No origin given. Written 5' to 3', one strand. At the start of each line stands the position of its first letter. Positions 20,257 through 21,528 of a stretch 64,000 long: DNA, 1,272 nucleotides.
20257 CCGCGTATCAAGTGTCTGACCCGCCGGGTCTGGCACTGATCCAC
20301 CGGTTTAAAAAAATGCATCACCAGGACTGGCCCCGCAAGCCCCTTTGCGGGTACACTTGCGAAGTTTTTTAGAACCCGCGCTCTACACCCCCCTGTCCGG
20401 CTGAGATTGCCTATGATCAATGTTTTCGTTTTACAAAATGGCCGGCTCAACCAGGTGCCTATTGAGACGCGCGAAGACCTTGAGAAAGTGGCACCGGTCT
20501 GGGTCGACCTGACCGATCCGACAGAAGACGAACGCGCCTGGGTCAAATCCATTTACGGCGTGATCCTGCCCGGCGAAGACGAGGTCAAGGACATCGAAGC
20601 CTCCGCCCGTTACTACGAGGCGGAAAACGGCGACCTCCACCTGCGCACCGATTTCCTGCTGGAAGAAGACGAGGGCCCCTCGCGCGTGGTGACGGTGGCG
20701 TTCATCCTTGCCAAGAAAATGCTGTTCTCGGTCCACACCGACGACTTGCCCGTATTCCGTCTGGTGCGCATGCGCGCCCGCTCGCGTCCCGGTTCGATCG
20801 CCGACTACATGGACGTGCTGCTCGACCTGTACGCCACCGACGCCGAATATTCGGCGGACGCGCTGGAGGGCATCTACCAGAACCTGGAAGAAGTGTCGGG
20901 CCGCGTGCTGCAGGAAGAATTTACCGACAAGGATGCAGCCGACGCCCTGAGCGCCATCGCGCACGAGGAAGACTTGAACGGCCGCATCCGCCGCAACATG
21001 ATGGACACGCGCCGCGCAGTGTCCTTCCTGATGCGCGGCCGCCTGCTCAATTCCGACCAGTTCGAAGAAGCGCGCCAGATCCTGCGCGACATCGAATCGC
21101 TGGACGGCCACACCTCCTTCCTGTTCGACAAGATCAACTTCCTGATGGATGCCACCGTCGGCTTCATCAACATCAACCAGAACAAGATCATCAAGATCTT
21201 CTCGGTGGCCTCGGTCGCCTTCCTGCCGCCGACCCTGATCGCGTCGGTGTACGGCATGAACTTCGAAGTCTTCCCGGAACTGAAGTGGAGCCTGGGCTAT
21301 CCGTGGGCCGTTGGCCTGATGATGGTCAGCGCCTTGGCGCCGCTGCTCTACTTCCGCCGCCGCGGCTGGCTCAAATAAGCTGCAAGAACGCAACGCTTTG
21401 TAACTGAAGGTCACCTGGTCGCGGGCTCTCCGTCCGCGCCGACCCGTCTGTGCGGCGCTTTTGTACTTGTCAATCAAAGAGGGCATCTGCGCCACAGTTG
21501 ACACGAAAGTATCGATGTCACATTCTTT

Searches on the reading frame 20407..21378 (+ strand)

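Call 13: search_protein_families(library=pfam, proteins=[window:20407-21378:+])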
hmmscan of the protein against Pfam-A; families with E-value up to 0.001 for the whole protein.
window:20407-21378:+ (323 aa): 1 family
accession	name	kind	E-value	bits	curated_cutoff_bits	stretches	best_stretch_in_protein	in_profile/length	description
PF01544.23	CorA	-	1.6e-52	179.1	27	1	31-318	5-292/292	CorA-like Mg2+ transporter protein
